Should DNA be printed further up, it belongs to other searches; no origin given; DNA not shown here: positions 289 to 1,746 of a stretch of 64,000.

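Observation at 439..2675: Tandem 'split NtrC': a sensor-less but complete sigma-54 activator next to a receiver-AAA+ protein that lacks both the GAFTGA loop and a DNA-binding domain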

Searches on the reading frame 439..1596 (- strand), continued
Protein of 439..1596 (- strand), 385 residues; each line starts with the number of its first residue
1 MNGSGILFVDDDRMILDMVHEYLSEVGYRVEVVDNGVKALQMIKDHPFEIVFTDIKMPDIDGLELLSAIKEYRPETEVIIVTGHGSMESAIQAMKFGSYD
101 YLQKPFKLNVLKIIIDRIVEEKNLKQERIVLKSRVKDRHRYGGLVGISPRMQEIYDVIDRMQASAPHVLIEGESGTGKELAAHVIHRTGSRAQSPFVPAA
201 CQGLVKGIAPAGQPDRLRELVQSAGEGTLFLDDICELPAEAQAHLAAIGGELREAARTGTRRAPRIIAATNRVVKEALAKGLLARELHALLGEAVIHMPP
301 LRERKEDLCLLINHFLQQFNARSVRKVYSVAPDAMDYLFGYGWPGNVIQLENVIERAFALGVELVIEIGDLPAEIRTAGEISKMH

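Call 10: find_encoding_contigs(protein=P0001, flank=10000, max_places=2)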
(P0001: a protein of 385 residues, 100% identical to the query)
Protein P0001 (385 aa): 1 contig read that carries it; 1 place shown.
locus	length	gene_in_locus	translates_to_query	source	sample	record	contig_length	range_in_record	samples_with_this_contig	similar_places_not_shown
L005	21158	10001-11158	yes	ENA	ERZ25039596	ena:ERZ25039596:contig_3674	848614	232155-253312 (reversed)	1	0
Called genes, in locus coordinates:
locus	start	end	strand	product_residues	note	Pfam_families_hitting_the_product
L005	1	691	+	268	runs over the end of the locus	PF07728:AAA_5, PF08406:CbbQ_C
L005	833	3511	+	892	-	-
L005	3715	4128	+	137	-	-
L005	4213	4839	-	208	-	PF02517:Rce1-like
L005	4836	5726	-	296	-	PF01040:UbiA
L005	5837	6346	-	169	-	PF13511:DUF4124 (weak)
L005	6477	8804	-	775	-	PF00270:DEAD (faint), PF06733:DEAD_2, PF13307:Helicase_C_2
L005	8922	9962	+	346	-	PF01078:Mg_chelatase (faint), PF00158:Sigma54_activat, PF14532:Sigma54_activ_2, PF07724:AAA_2 (weak), PF07728:AAA_5, PF25601:AAA_lid_14, PF02954:HTH_8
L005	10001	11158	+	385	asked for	PF00072:Response_reg, PF00158:Sigma54_activat, PF14532:Sigma54_activ_2, PF25601:AAA_lid_14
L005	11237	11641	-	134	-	PF00011:HSP20, PF27746:Small_heat_shock_put (faint)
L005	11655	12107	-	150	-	PF00011:HSP20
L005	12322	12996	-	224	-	PF01476:LysM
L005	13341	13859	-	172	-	PF13511:DUF4124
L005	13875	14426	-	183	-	PF07238:PilZ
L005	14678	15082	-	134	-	PF02566:OsmC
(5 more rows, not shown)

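Call 21: search_protein_representatives(protein=window:439-1596:-)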
Query: 385 residues. Proteins with E-value up to 0.001 (for the whole library): 776387; up to 1e-10: 179488; up to 1e-30: 17097. The best 150 are listed.
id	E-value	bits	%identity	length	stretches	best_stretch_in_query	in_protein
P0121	1.5e-139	481.8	60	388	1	5-384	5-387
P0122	7.7e-120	416.9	55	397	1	5-384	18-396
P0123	3.4e-97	342.4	46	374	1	5-381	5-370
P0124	7.0e-94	331.5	47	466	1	3-379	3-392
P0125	1.8e-90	320.3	43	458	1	5-377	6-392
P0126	2.6e-80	286.9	57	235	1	5-234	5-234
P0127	7.5e-80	285.4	41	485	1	6-379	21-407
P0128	1.5e-79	284.3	43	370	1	5-381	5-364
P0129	1.4e-78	281.2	41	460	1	5-377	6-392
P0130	1.1e-76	275.0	40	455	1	3-377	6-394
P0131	3.2e-76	273.4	40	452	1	3-377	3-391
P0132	1.1e-75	271.6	40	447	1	4-373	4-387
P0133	3.3e-75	270.1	40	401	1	4-381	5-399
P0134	2.2e-74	267.3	39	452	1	6-376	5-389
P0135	2.8e-74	267.0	40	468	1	5-377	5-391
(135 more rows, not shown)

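Call 23: find_encoding_contigs(protein=P0121, flank=6000, max_places=2)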
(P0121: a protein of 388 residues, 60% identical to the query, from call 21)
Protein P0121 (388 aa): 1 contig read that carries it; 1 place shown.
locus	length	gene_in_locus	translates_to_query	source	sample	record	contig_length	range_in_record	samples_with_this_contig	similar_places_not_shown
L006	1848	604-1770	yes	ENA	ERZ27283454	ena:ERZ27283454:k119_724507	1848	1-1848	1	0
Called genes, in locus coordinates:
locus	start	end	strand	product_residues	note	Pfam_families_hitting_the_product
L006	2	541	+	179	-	?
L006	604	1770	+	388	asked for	PF00072:Response_reg, PF00158:Sigma54_activat, PF14532:Sigma54_activ_2, PF25601:AAA_lid_14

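Call 24: find_encoding_contigs(protein=P0123, flank=6000, max_places=2)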
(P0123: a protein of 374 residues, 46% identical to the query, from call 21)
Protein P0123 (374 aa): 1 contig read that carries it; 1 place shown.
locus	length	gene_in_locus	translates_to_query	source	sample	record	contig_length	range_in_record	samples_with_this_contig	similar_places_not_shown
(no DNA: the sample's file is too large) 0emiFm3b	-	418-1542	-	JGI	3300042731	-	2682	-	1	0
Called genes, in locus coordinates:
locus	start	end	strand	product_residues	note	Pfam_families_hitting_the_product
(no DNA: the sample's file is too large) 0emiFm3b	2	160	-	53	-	?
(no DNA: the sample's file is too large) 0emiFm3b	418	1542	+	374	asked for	PF00072:Response_reg, PF00158:Sigma54_activat, PF14532:Sigma54_activ_2, PF25601:AAA_lid_14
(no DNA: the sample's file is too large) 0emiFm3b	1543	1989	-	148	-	PF03061:4HBT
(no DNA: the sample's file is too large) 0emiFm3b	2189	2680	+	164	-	?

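Call 26: find_encoding_contigs(protein=P0122, flank=6000, max_places=2)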
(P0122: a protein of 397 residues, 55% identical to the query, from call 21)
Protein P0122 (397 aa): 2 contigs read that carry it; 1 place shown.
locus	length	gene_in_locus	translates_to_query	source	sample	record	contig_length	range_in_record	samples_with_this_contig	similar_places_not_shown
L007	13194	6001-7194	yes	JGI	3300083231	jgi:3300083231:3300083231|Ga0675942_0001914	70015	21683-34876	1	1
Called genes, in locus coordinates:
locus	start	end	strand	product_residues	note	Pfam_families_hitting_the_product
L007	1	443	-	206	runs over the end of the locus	PF00440:TetR_N, PF17935:TetR_C_27 (faint), PF17932:TetR_C_24, PF13305:TetR_C_33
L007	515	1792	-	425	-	PF03137:OATP (faint), PF07690:MFS_1, PF00083:Sugar_tr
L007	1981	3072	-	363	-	PF01208:URO-D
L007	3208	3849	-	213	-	PF02607:B12-binding_2, PF02310:B12-binding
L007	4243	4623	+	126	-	-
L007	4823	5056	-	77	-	-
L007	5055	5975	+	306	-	PF00158:Sigma54_activat, PF14532:Sigma54_activ_2, PF00004:AAA (faint), PF07724:AAA_2 (weak), PF07728:AAA_5, PF25601:AAA_lid_14, PF02954:HTH_8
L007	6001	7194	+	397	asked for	PF00072:Response_reg, PF00158:Sigma54_activat, PF14532:Sigma54_activ_2, PF00158:Sigma54_activat, PF25601:AAA_lid_14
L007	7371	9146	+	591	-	PF00654:Voltage_CLC, PF00571:CBS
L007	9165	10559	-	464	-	PF01554:MatE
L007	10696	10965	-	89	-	-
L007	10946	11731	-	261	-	PF00849:PseudoU_synth_2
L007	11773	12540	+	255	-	PF07695:7TMR-DISM_7TM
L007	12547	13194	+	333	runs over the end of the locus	PF01726:LexA_DNA_bind, PF09339:HTH_IclR (faint), PF00717:Peptidase_S24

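Call 27: find_encoding_contigs(protein=P0133, flank=6000, max_places=2)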
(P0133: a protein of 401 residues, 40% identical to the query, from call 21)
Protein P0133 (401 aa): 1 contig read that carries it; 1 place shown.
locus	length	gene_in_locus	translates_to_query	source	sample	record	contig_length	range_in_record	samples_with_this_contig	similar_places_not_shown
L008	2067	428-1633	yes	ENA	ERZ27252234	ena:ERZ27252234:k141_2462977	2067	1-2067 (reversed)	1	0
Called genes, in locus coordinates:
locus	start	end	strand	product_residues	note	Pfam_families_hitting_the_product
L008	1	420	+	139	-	?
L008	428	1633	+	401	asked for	PF00072:Response_reg, PF00158:Sigma54_activat, PF14532:Sigma54_activ_2, PF00004:AAA (faint), PF07728:AAA_5, PF25601:AAA_lid_14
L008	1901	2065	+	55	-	?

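Call 30: find_encoding_contigs(protein=P0128, flank=6000, max_places=2)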
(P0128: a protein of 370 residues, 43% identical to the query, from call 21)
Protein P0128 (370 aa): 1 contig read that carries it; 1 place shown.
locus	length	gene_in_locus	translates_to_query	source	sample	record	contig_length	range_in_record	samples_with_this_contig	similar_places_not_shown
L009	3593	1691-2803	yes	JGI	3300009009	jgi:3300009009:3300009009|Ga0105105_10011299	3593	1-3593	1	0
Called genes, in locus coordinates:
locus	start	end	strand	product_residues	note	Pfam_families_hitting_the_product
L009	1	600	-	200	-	?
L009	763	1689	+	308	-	PF00491:Arginase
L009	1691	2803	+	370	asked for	PF00072:Response_reg, PF00158:Sigma54_activat, PF14532:Sigma54_activ_2, PF25601:AAA_lid_14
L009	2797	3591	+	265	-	?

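Call 34: find_related_loci(query=A3, collection=genome_contigs, flank=8000)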
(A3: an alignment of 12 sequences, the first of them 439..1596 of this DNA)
Query A3 (385 aa) in genome_contigs; peptide patterns used: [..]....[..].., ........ (x = any residue, [..] = any of these).
505 stretches matched a pattern; 441 encode a relative of the query (tblastn E <= 1e-3); the best 80 are kept; 80 distinct loci.
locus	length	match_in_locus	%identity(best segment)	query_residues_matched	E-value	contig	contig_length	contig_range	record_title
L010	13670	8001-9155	76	1-385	0e+0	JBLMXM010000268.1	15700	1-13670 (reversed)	MAG: Hyphomicrobiales bacterium isolate MAG256 PRJNA957066_bin37_renamed_267, whole genome shotgun sequence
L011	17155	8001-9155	78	1-385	0e+0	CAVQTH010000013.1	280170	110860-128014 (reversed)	MAG: uncultured delta proteobacterium isolate MFD00032.bin.2.163 genome assembly, contig: contig_13259, whole genome sho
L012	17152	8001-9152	76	1-385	0e+0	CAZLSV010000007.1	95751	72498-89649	MAG TPA_asm: uncultured Desulfatibacillum sp. isolate binchicken_co266_254 genome assembly, contig: NODE_526_length_9575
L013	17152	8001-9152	73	1-384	0e+0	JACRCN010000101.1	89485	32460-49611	MAG: Deltaproteobacteria bacterium isolate NC_groundwater_1647_Pr3_B-0.1um_60_22 SR-2_scaffold_141_3924894, whole genome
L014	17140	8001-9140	73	6-385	0e+0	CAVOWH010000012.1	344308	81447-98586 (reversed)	MAG: uncultured delta proteobacterium isolate MFD00032.bin.1.90 genome assembly, contig: contig_51688, whole genome shot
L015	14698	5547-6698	72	1-384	0e+0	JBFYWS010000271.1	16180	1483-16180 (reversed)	MAG: Desulfobacteraceae bacterium isolate PPR_0356 k121_561748, whole genome shotgun sequence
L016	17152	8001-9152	72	1-384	0e+0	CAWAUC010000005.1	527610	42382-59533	MAG: uncultured delta proteobacterium isolate MFD02416.bin.1.144 genome assembly, contig: contig_11481, whole genome sho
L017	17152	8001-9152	72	1-384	0e+0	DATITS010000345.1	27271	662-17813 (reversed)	MAG TPA_asm: Desulfobacterales bacterium isolate SMAG_U15961 k141_544874, whole genome shotgun sequence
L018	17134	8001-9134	72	6-385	0e+0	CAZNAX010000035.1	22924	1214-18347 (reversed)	MAG TPA_asm: uncultured Desulfatibacillum sp. isolate binchicken_co234_279 genome assembly, contig: NODE_1083_length_229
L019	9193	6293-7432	71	6-385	5e-180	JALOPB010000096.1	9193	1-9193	MAG: Desulfobacterales bacterium isolate Prado118 scaffold_13925, whole genome shotgun sequence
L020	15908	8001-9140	70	6-385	3e-180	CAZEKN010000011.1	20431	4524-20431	MAG TPA_asm: uncultured Desulfatibacillum sp. isolate binchicken_co234_292 genome assembly, contig: NODE_1342_length_204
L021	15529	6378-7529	69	1-384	8e-179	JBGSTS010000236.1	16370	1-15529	MAG: Desulfobacterales bacterium isolate JTS-AC413 k141_779013, whole genome shotgun sequence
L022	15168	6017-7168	69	1-384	3e-178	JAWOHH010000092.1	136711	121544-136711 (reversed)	MAG: Desulfobacterales bacterium isolate CWP4-2.bin.27 k191_3950734, whole genome shotgun sequence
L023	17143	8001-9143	69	6-385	5e-177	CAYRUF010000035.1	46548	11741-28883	MAG TPA_asm: uncultured Desulfatibacillum sp. isolate binchicken_co107_359 genome assembly, contig: NODE_1972_length_465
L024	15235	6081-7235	68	1-385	5e-172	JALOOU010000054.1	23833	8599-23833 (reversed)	MAG: Desulfobacterales bacterium isolate Prado111 scaffold_1342, whole genome shotgun sequence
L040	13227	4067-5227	57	1-384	6e-146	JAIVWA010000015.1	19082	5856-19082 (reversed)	MAG: Gammaproteobacteria bacterium isolate HYP3_UM_18 NODE_84_length_19082_cov_1.343445, whole genome shotgun sequence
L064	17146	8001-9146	53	6-382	1e-129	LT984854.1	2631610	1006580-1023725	uncultured Desulfobacterium sp. isolate TRIP AH-1 genome assembly, scaffold: PITCH_a_scaffold1, whole genome shotgun seq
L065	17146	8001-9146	51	1-383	8e-128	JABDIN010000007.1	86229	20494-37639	MAG: Desulfobacteraceae bacterium isolate DS_bin_10 k127_720047, whole genome shotgun sequence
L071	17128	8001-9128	51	6-384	3e-121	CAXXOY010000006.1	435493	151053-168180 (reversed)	MAG: uncultured Desulfosarcina sp. isolate d456532c-4aeb-4088-96b6-462b3856a84e genome assembly, contig: contig_6, whole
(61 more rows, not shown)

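Call 61: predict_structure(alignment_id=A4)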
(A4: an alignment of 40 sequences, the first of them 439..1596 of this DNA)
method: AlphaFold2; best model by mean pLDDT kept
length: 385 residues; sequences in the alignment: 40
mean_pLDDT: 70.6   pTM: 0.50
mean pLDDT of the five models: 70.6, 70.6, 68.1, 66.7, 66.0
residues with pLDDT >= 90: 83; 70-90: 140; 50-70: 60; < 50: 102
segments of 3 or more residues with pLDDT < 50: 1-3, 125-147, 305-314, 325-385
pLDDT, mean of each block of 10 residues (from residue 1): 71 85 76 90 87 84 86 84 62 65 66 70 43 32 50 82 87 73 81 85 88 93 92 93 94 79 89 92 94 86 52 49 48 40 37 41 39 38 31
secondary structure, 60 per line:
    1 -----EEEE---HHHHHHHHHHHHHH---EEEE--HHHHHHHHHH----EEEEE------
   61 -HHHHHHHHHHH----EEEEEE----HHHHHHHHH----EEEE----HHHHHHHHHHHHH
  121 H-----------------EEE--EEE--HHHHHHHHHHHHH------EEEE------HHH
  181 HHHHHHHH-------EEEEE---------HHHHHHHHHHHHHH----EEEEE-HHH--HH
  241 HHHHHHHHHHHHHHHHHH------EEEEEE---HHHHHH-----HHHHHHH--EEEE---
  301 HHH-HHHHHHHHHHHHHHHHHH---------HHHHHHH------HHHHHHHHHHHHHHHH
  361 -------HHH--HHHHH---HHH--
elements in order: E6-9 H13-26 E30-33 H36-45 E50-54 H62-72 E77-82 H87-95 E100-103 H108-121 E139-141 E144-146 H149-161 E168-171 H178-188 E196-200 H210-223 E228-232 H239-258 E265-270 H274-279 H285-291 E294-297 H305-322 H332-338 H345-360 H373-377

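Call 65: fold_search(model_id=the predicted structure, library=pdb)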
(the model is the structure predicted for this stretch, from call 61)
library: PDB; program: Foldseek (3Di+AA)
matches with E <= 10: 1918; with E <= 0.001: 955
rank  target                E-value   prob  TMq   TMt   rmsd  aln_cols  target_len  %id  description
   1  1ny5_A                1.0e-27  1.00  0.43  0.43  22.9       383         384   36  Crystal structure of sigm54 activator (AAA+ ATPase) in the inactive state (released 2003-11-11)
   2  4l4u                  9.4e-27  1.00  0.41  0.41  23.1       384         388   36  Crystal structure of construct containing A. aeolicus NtrC1 receiver, central and DNA binding domains (released 2013-08-28)
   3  1ny5_B                1.3e-26  1.00  0.42  0.42  23.7       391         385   35  Crystal structure of sigm54 activator (AAA+ ATPase) in the inactive state (released 2003-11-11)
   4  5m7o_B                2.3e-26  1.00  0.45  0.40  22.3       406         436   31  Crystal structure of NtrX from Brucella abortus processed with the CrystalDirect automated mounting and cryo-cooling t (released 2017-01-25)
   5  3dzd_A                4.2e-26  1.00  0.42  0.43  23.1       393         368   31  Crystal structure of sigma54 activator NTRC4 in the inactive state (released 2008-11-25)
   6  5m7p_A                1.4e-25  1.00  0.44  0.39  21.4       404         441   30  Crystal structure of NtrX from Brucella abortus in complex with ADP processed with the CrystalDirect automated mountin (released 2017-01-25)
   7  5m7n_B                1.5e-25  1.00  0.46  0.42  21.5       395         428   33  Crystal structure of NtrX from Brucella abortus in complex with ATP processed with the CrystalDirect automated mountin (released 2017-01-25)
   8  5m7o_A                2.2e-25  1.00  0.44  0.38  21.5       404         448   32  Crystal structure of NtrX from Brucella abortus processed with the CrystalDirect automated mounting and cryo-cooling t (released 2017-01-25)
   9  5m7p_B                3.0e-25  1.00  0.45  0.40  21.6       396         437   32  Crystal structure of NtrX from Brucella abortus in complex with ADP processed with the CrystalDirect automated mountin (released 2017-01-25)
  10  5m7n_A                4.0e-25  1.00  0.45  0.40  21.6       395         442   31  Crystal structure of NtrX from Brucella abortus in complex with ATP processed with the CrystalDirect automated mountin (released 2017-01-25)
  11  5ep0                  4.2e-22  1.00  0.44  0.45  17.5       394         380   27  Quorum-Sensing Signal Integrator LuxO - Receiver+Catalytic Domains (released 2016-04-20)
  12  7v2b_D                4.3e-21  1.00  0.46  0.47  22.1       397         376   26  Crystal Structure of VpsR display novel dimeric architecture and c-di-GMP binding: mechanistic implications in oligome (released 2022-04-06)
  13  7v2v_A                6.0e-19  1.00  0.47  0.48  20.7       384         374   27  Crystal Structure of VpsR display novel dimeric architecture and c-di-GMP binding: mechanistic implications in oligome (released 2022-04-06)
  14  8p53_D                7.2e-19  1.00  0.43  0.44  18.2       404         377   22  Cryo-EM structure of the c-di-GMP-free FleQ-FleN master regulator complex of P. aeruginosa (released 2023-12-13)
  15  8p53_C                1.1e-18  1.00  0.45  0.46  18.1       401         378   23  Cryo-EM structure of the c-di-GMP-free FleQ-FleN master regulator complex of P. aeruginosa (released 2023-12-13)
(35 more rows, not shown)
